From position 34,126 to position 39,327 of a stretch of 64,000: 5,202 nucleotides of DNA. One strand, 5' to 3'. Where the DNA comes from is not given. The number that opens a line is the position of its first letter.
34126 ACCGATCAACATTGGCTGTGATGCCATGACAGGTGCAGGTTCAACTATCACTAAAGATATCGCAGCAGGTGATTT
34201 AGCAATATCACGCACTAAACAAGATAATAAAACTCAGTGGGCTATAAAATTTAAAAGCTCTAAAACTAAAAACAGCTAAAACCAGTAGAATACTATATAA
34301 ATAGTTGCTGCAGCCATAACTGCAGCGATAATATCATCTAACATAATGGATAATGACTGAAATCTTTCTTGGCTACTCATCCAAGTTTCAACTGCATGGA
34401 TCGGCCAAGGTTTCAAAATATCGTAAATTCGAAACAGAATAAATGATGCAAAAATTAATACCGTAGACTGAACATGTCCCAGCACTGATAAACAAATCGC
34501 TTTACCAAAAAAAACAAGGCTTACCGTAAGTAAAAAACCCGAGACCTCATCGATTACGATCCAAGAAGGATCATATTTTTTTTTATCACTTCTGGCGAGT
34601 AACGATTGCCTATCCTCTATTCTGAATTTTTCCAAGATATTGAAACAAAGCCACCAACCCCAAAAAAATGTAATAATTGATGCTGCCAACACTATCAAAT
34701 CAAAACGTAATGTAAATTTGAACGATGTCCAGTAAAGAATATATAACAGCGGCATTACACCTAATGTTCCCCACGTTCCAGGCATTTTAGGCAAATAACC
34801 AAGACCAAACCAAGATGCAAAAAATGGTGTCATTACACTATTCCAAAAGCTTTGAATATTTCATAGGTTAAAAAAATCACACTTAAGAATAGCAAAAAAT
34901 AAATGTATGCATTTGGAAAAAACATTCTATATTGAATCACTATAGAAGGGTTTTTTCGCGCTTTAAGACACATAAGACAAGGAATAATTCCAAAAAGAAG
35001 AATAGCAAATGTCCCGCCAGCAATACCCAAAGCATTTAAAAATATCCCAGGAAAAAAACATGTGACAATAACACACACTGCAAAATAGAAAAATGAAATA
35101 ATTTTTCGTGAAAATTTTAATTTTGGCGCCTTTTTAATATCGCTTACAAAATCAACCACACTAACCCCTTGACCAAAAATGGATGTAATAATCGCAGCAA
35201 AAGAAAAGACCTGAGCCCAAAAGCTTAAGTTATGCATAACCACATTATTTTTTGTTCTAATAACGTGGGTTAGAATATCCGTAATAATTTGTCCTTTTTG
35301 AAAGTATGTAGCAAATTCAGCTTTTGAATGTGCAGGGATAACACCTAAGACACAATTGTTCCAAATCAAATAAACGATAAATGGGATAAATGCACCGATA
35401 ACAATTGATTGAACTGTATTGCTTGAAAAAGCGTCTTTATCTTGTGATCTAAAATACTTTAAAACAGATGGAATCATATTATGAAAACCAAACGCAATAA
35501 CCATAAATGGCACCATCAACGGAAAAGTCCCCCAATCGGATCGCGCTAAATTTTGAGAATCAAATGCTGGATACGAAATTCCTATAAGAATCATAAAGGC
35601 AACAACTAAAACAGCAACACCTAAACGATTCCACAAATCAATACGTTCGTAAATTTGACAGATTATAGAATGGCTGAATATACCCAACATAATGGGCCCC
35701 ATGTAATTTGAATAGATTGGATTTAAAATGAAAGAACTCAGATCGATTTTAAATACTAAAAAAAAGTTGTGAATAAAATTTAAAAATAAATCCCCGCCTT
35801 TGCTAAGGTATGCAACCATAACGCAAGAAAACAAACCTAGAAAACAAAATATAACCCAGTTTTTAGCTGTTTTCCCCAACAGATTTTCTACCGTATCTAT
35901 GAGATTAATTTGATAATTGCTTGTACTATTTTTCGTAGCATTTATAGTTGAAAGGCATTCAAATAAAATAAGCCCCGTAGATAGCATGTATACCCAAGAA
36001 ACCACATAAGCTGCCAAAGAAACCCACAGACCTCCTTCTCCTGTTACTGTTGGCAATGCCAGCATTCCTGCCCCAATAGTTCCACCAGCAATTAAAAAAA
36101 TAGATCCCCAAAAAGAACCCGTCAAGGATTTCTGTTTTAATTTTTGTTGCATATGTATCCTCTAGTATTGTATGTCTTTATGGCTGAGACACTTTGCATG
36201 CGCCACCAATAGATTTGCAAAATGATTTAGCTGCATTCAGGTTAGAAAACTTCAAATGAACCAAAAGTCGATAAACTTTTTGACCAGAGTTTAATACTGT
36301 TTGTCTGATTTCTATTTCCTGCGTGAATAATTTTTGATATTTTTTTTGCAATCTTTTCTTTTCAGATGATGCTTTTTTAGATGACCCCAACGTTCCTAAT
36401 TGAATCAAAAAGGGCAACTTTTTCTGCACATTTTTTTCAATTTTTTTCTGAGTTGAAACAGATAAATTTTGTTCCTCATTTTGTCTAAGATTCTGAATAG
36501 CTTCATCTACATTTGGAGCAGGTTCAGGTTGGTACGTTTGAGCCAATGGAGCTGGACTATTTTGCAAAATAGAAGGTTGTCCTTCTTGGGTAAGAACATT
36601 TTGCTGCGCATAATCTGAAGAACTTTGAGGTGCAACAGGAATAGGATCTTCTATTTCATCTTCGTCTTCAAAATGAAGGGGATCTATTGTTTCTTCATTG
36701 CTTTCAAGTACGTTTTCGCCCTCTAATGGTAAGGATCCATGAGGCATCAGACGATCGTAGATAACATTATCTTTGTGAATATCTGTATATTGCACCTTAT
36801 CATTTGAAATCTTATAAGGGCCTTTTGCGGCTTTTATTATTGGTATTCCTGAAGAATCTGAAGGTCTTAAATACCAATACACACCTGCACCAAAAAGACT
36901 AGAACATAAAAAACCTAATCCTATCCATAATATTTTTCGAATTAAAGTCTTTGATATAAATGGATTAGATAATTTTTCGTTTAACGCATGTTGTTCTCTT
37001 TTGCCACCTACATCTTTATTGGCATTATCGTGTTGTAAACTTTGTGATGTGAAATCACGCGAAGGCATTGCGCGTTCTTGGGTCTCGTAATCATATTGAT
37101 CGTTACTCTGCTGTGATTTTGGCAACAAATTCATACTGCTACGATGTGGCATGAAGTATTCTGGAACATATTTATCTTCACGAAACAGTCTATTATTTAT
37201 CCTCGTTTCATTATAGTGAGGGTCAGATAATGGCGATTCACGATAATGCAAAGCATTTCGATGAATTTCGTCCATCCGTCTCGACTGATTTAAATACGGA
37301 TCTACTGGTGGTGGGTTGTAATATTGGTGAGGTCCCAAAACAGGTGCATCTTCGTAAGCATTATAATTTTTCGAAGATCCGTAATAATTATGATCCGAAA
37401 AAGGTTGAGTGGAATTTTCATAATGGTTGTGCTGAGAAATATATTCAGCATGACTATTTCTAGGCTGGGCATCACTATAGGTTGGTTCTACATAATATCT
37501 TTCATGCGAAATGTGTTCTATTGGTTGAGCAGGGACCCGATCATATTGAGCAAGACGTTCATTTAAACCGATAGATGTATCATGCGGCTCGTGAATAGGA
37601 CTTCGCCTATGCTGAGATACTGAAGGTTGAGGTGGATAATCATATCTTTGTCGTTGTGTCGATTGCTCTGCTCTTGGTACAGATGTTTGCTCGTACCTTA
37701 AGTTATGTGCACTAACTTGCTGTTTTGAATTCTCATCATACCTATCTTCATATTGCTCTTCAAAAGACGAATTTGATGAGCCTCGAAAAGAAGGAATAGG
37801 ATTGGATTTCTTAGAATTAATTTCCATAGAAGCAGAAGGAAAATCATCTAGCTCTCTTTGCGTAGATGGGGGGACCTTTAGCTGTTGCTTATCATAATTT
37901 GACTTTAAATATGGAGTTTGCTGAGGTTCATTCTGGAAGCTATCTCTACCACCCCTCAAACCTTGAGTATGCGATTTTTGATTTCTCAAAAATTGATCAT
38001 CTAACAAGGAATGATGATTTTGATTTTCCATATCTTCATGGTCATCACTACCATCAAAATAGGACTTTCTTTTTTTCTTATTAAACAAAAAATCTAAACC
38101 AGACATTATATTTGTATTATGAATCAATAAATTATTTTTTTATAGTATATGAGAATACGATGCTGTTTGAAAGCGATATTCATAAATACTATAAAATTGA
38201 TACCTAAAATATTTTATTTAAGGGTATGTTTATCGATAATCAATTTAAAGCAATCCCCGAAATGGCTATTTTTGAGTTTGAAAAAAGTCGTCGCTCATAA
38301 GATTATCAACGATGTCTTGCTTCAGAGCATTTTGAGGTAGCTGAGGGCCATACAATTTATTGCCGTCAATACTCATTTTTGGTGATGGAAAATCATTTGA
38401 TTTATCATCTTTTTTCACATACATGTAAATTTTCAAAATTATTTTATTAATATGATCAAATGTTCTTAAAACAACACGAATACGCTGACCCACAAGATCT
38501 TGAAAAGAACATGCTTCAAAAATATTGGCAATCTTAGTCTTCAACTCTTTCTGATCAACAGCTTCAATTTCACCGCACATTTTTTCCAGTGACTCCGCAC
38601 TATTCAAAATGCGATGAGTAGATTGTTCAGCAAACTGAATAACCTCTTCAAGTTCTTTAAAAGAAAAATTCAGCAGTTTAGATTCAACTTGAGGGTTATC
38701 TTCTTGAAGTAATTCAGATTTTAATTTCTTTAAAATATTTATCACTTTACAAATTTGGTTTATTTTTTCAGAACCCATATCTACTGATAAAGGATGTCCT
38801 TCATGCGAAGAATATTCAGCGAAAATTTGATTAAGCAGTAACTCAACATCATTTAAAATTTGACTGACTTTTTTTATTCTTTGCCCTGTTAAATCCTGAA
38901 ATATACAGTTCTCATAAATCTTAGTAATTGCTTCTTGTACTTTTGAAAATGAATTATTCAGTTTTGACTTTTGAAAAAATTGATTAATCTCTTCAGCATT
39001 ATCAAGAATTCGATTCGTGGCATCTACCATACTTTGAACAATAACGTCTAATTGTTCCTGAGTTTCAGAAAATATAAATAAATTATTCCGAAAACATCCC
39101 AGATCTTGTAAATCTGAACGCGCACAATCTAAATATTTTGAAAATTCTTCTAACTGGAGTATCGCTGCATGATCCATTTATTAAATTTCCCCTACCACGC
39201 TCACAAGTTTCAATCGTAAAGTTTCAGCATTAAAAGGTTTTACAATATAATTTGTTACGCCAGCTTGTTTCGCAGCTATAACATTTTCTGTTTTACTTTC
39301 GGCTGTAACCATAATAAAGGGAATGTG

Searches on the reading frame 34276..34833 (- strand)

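Call 95: search_protein_families(library=pfam, proteins=[window:34276-34833:-], max_evalue=0.0001)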
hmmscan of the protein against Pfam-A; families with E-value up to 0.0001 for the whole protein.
window:34276-34833:- (185 aa): 1 family
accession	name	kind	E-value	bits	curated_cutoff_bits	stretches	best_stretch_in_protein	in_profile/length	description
PF04608.18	PgpA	-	3.9e-31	108.3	28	1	4-181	1-140/141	Phosphatidylglycerophosphatase A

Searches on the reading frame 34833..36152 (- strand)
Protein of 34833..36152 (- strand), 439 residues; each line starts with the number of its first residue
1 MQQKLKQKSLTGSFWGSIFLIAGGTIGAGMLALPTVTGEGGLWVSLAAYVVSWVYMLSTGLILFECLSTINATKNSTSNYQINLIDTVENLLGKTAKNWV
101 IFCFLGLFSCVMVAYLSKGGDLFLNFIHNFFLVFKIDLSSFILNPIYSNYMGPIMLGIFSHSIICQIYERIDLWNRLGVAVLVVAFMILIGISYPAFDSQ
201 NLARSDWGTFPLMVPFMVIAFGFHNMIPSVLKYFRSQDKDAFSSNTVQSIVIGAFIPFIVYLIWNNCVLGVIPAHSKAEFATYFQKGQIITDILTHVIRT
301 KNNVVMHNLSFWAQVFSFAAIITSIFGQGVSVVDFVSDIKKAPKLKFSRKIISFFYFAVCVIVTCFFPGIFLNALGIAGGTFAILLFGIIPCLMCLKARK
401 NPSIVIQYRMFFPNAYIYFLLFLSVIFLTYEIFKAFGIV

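Call 23: search_protein_families(library=ncbifam, proteins=[window:34833-36152:-], max_evalue=0.00001)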
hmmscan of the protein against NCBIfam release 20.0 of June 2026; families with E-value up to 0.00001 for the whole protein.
window:34833-36152:- (439 aa): 4 families
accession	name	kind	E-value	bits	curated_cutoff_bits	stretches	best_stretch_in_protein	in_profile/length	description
TIGR00837.1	araaP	subfamily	1.2e-55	189.4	350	1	16-421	1-378/381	aromatic amino acid transporter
NF011711.0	PRK15132.1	equivalog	2.4e-32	112.4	482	1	15-428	6-388/403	tyrosine transporter TyrP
NF007789.0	PRK10483.1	equivalog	2.7e-24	86.2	515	1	7-429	6-400/414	tryptophan permease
NF007235.0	PRK09664.1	equivalog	3.1e-19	69.2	497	1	11-401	9-374/415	low affinity tryptophan permease TnaB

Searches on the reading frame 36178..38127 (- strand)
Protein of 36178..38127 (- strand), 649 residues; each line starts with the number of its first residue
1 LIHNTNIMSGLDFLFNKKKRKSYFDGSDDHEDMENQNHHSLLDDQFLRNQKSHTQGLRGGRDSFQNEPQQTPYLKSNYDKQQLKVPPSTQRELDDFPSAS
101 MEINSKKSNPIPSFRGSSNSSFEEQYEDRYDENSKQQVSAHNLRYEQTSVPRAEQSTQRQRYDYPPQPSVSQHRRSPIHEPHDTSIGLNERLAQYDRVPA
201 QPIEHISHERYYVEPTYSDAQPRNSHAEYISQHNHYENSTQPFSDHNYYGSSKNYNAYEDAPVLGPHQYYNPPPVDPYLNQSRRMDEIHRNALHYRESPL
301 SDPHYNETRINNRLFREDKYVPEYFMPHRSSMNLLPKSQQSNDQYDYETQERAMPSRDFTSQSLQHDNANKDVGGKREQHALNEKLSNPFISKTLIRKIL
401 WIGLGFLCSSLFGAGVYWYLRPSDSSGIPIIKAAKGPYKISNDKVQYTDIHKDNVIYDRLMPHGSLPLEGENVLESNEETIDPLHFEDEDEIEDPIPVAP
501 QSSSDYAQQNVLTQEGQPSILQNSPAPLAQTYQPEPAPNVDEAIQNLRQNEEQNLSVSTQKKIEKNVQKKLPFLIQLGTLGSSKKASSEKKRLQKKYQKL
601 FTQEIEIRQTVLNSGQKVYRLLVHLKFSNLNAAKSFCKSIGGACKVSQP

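Call 23: search_protein_families(library=ncbifam, proteins=[window:36178-38127:-], max_evalue=0.00001)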
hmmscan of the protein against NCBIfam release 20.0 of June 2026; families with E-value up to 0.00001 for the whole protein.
window:36178-38127:- (649 aa): 0 families

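Call 68: search_protein_families(library=pfam, proteins=[window:36178-38127:-], max_evalue=0.001)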
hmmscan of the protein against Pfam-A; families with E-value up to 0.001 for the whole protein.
window:36178-38127:- (649 aa): 1 family
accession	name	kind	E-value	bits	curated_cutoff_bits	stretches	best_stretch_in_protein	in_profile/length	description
PF05036.18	SPOR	-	3.5e-05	24.5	21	1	573-640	5-64/76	SPOR domain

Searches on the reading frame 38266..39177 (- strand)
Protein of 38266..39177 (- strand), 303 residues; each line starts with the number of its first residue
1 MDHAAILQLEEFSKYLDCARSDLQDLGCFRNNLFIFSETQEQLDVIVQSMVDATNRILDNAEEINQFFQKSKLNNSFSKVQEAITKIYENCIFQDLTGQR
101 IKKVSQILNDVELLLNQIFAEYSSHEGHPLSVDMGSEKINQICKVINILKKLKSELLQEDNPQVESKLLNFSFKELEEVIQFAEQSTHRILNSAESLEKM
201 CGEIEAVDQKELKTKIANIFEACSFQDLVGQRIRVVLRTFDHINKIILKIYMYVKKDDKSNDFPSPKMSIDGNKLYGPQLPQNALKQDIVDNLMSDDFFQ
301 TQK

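Call 95: search_protein_families(library=pfam, proteins=[window:38266-39177:-], max_evalue=0.0001)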
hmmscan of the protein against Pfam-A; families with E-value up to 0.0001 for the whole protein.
window:38266-39177:- (303 aa): 1 family
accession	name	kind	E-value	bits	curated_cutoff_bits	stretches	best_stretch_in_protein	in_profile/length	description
PF04344.18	CheZ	-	1.2e-15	58.4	30.7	2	188-295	91-199/203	Chemotaxis phosphatase, CheZ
